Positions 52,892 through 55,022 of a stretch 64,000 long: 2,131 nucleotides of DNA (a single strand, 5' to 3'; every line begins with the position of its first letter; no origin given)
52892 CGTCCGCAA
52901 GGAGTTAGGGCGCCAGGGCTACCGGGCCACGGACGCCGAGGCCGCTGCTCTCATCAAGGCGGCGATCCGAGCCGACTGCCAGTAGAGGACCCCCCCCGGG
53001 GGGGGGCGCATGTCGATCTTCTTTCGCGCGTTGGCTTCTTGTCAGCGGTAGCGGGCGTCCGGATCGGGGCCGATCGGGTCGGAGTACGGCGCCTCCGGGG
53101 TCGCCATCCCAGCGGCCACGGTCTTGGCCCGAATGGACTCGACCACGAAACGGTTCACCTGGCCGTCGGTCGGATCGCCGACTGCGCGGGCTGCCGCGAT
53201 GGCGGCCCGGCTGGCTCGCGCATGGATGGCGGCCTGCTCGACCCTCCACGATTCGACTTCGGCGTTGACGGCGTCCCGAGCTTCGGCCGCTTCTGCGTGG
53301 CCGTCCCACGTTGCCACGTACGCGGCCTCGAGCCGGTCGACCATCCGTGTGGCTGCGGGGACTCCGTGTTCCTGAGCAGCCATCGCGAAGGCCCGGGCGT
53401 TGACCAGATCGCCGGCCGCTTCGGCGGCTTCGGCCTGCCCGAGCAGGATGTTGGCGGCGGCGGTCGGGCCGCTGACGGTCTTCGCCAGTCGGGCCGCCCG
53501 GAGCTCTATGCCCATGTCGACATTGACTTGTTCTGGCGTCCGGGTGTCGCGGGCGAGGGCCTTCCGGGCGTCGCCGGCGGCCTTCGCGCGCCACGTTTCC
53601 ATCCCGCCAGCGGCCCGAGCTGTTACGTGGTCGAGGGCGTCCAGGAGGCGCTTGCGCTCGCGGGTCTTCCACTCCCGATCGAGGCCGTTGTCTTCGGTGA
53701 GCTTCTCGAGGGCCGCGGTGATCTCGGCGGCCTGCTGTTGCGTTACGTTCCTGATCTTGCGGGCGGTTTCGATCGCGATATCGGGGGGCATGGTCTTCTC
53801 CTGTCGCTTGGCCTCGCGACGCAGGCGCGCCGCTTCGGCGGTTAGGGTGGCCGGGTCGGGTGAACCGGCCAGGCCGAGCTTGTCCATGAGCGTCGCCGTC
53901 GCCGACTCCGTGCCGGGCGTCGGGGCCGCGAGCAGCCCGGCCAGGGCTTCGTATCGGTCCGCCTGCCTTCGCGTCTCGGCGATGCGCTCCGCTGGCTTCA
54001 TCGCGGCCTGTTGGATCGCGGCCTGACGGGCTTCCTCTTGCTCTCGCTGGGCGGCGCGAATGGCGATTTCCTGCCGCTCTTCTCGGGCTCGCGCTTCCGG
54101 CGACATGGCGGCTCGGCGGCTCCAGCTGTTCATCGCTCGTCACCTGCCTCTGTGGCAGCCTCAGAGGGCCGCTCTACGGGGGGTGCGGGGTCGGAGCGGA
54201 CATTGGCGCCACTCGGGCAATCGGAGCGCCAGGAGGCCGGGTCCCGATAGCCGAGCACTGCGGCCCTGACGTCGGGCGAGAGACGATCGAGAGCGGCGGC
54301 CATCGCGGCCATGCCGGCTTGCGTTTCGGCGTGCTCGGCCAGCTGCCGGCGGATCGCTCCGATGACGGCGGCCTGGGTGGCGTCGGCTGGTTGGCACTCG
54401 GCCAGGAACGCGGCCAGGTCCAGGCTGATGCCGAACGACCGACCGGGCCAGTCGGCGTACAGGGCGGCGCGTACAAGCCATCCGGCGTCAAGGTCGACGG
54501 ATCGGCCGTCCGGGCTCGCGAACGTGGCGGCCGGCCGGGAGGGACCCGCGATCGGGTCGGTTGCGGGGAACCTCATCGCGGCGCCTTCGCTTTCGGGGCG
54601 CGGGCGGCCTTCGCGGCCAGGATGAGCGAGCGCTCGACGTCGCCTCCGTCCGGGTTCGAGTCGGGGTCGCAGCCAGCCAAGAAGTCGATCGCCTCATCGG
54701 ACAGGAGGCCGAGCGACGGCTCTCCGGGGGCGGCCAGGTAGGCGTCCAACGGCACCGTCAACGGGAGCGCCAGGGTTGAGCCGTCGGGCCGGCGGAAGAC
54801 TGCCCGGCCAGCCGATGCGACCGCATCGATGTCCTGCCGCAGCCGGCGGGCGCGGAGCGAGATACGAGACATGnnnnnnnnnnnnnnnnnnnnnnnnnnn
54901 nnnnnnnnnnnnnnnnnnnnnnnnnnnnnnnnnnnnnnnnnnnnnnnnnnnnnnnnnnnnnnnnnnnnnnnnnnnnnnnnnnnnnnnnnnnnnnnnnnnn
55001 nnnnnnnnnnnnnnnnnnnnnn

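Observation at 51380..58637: Small integrative element at tRNA-Gln carrying only uncharacterised cargo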

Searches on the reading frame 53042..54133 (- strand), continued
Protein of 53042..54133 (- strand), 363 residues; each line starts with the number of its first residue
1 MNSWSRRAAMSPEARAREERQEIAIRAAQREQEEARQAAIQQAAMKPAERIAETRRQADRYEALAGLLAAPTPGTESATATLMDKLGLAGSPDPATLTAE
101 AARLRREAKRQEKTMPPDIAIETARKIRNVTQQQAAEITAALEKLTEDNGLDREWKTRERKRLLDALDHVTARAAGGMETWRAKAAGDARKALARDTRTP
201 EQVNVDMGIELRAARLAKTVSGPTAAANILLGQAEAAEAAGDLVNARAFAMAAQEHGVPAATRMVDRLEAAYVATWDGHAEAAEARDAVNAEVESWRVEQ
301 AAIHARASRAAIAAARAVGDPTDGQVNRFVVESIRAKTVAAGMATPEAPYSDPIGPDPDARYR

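Call 93: search_protein_families(library=pfam, proteins=[L010:6904-7383:+, L009:7376-7945:+, L009:7920-8753:+, L009:8750-9433:+, L009:9445-9753:+, L009:11793-12323:+, L009:12371-13291:+, L009:13422-14357:+, L009:14549-15205:+, L009:15289-15801:+], max_evalue=0.1)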
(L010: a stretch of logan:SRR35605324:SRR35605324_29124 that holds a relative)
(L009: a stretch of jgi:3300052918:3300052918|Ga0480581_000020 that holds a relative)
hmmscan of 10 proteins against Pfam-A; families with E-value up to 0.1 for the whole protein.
L010:6904-7383:+ (159 aa): 0 families

L009:7376-7945:+ (189 aa): 3 families
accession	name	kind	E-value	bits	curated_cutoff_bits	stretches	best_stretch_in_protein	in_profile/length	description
PF02796.21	HTH_7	-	0.0026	18.3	23.8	0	14-45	12-43/45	Helix-turn-helix domain of resolvase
PF25199.1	nSTAND_NTPase5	-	0.011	15.9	34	1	40-101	74-135/145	Novel STAND NTPase 5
PF13936.12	HTH_38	-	0.019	15.1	27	1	10-43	7-40/44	Helix-turn-helix domain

L009:7920-8753:+ (277 aa): 2 families
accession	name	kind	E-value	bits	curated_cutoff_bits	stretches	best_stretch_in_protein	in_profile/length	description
PF03237.21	Terminase_6N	-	3.9e-09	36.9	22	1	63-251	5-209/215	Terminase large subunit, T4likevirus-type, N-terminal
PF05127.21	NAT10_TcmA_helicase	-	0.003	17.9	22.7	1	64-169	6-107/176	RNA cytidine acetyltransferase NAT10/TcmA, helicase domain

L009:8750-9433:+ (227 aa): 1 family
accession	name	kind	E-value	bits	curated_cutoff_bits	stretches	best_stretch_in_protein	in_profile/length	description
PF17289.8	Terminase_6C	-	0.037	14.5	22.6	1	68-191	48-151/155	Terminase RNaseH-like domain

L009:9445-9753:+ (102 aa): 0 families

L009:11793-12323:+ (176 aa): 0 families

L009:12371-13291:+ (306 aa): 0 families

L009:13422-14357:+ (311 aa): 0 families

L009:14549-15205:+ (218 aa): 1 family
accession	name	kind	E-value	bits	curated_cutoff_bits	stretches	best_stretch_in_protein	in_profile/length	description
PF19561.4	DUF6083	-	0.06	13.6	27.1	1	77-116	32-71/112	Family of unknown function (DUF6083)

L009:15289-15801:+ (170 aa): 1 family
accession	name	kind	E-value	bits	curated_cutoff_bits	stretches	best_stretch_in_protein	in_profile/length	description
PF22058.2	X25_BaPul_like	-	0.023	15.2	27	0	132-160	30-55/87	Pullulanase X25 domain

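Call 108: find_related_loci(query=A3, collection=viral_contigs, flank=10000)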
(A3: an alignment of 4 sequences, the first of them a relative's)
Query A3 (354 aa) in viral_contigs; peptide patterns used: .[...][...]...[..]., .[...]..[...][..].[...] (x = any residue, [..] = any of these).
53 stretches matched a pattern, but none encodes a relative of the query by tblastn (E <= 1e-3).

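Call 109: find_related_loci(query=L009:7938-8753:+, collection=viral_contigs, flank=10000)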
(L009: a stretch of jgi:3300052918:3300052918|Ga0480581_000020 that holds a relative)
Query L009:7938-8753:+ (271 aa) in viral_contigs; peptide patterns used: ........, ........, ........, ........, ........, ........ (x = any residue, [..] = any of these).
1 stretches matched a pattern, but none encodes a relative of the query by tblastn (E <= 1e-3).

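Call 110: search_dna_similar(query=L009:7938-8753:+, collection=phages, mode=protein, max_evalue=0.001, max_rows=12)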
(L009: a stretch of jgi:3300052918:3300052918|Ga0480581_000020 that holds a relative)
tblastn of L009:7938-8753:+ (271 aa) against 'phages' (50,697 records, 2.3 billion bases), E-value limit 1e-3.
Records with a match: 11; places in all: 11; records where one place covers at least 80% of the query: 5.
Best place of each record, by identity: <60% 11.
By first word of the organism name: Pseudomonas 4; Meiothermus 2; Halogranum 2; Pantoea 2; Thermus 1.
By host as written in the record: Meiothermus sp. 2; Halogranum sp. SS5-1 2; Pantoea dispersa LMG2603 2; Pseudomonas syringae pv. actinidiae 2; Pseudomonas syringae pv. avii 2; Thermus thermophilus HB8 1.
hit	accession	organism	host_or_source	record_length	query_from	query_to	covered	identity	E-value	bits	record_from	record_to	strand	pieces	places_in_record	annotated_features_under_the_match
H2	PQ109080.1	Thermus phage Riverbug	Thermus thermophilus HB8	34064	16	236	82%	40.8%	2e-31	127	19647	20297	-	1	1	TerL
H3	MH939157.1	Meiothermus phage MMP17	Meiothermus sp.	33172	19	236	80%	35.5%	8e-28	117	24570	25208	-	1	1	terminase, ATPase subunit | hypothetical protein (x3)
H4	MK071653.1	Meiothermus phage MMP7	Meiothermus sp.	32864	19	236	80%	35.5%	1e-27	117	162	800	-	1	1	terminase | hypothetical protein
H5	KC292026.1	Halogranum tailed virus 1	Halogranum sp. SS5-1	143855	36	265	85%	29.4%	1e-16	85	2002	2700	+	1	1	5: terminase large subunit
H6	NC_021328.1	Halogranum tailed virus 1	Halogranum sp. SS5-1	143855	36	265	85%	29.4%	1e-16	85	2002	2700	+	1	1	5: terminase large subunit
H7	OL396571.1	Pantoea phage PdC23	Pantoea dispersa LMG2603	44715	80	249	63%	25.0%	1e-5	52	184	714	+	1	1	large unit terminase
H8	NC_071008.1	Pantoea phage PdC23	Pantoea dispersa LMG2603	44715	80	249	63%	25.0%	1e-5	52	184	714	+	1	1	terminase large subunit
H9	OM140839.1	Pseudomonas phage ZY21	Pseudomonas syringae pv. actinidiae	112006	116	258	53%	27.8%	7e-6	53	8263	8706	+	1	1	large terminase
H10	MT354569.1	Pseudomonas phage phiK7B1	Pseudomonas syringae pv. actinidiae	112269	116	258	53%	27.8%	7e-6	53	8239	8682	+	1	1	large terminase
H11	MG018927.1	Pseudomonas phage nickie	Pseudomonas syringae pv. avii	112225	116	258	53%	26.5%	8e-5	50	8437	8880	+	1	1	large terminase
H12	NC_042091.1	Pseudomonas phage nickie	Pseudomonas syringae pv. avii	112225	116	258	53%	26.5%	8e-5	50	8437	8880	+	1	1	terminase large subunit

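Call 111: search_dna_similar(query=L011:985-1593:+, collection=phages, mode=protein, max_evalue=0.001, max_rows=12)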
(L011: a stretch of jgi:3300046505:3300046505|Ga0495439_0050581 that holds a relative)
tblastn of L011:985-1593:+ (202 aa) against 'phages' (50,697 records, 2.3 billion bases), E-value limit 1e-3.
Records with a match: 17; places in all: 17; records where one place covers at least 80% of the query: 0.
Best place of each record, by identity: <60% 17.
By first word of the organism name: Streptomyces 17.
By host as written in the record: Streptomyces griseus ATCC 10137 10; Streptomyces mirabilis NRRL B-2400 2; Streptomyces azureus NRRL B-2655 2; Streptomyces platensis MJ1A1 1; Streptomyces griseus subsp. griseus ATCC 10137 1; Streptomyces indigocolor NRRL B-12366 1.
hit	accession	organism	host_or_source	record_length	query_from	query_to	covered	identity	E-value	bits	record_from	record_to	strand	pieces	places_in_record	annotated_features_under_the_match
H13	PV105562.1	Streptomyces phage HazuAndZazu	Streptomyces mirabilis NRRL B-2400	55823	154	199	23%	46.8%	5e-4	46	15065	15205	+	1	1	21: glycoside hydrolase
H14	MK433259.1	Streptomyces phage IceWarrior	Streptomyces platensis MJ1A1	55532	154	199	23%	46.8%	5e-4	46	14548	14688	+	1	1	21: chitosanase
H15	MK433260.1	Streptomyces phage Namo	Streptomyces griseus ATCC 10137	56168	154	199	23%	46.8%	5e-4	46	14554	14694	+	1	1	21: chitosanase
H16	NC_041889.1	Streptomyces phage Rima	Streptomyces azureus NRRL B-2655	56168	154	199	23%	46.8%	5e-4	46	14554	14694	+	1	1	21: chitosanase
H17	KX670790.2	Streptomyces phage Rima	Streptomyces azureus NRRL B-2655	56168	154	199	23%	46.8%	5e-4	46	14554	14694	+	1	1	21: chitosanase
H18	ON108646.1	Streptomyces phage TonyStarch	Streptomyces mirabilis NRRL B-2400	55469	154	199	23%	46.8%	5e-4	46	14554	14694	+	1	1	21: glycoside hydrolase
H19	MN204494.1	Streptomyces phage Jaylociraptor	Streptomyces griseus ATCC 10137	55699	154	199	23%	46.8%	5e-4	46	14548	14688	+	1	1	21: glycoside hydrolase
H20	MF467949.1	Streptomyces phage Spectropatronm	Streptomyces griseus ATCC 10137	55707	154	199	23%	46.8%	5e-4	46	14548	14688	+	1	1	chitosanase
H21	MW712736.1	Streptomyces phage TaidaOne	Streptomyces griseus ATCC 10137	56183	154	199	23%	46.8%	5e-4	46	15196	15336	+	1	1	21: glycoside hydrolase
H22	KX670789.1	Streptomyces phage OlympicHelado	Streptomyces griseus subsp. griseus ...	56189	154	199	23%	46.8%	5e-4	46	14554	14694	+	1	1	chitosanase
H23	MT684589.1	Streptomyces phage Maya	Streptomyces indigocolor NRRL B-12366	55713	154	199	23%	46.8%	5e-4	46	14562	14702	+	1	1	21: glycoside hydrolase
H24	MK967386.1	Streptomyces phage Esketit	Streptomyces griseus ATCC 10137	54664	154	199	23%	46.8%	5e-4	46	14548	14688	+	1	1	21: glycoside hydrolase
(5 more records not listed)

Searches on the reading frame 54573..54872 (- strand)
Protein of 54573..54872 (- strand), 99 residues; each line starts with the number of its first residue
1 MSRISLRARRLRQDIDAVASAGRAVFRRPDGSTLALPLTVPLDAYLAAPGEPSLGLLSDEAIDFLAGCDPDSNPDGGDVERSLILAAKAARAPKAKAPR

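Call 5: search_protein_families(library=pfam, proteins=[window:54573-54872:-], max_evalue=0.1)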
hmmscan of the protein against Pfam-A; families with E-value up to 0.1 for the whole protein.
window:54573-54872:- (99 aa): 0 families

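Call 7: search_protein_families(library=phrogs, proteins=[window:54573-54872:-], max_evalue=0.1)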
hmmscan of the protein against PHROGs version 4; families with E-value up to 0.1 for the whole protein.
window:54573-54872:- (99 aa): 0 families

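Call 8: search_protein_families(library=padloc, proteins=[window:54573-54872:-], max_evalue=0.1)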
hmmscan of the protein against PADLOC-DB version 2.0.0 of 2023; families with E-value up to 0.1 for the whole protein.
window:54573-54872:- (99 aa): 0 families

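Call 9: search_protein_families(library=ncbifam, proteins=[window:54573-54872:-], max_evalue=0.1)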
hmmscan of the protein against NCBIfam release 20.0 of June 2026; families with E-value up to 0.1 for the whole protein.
window:54573-54872:- (99 aa): 0 families
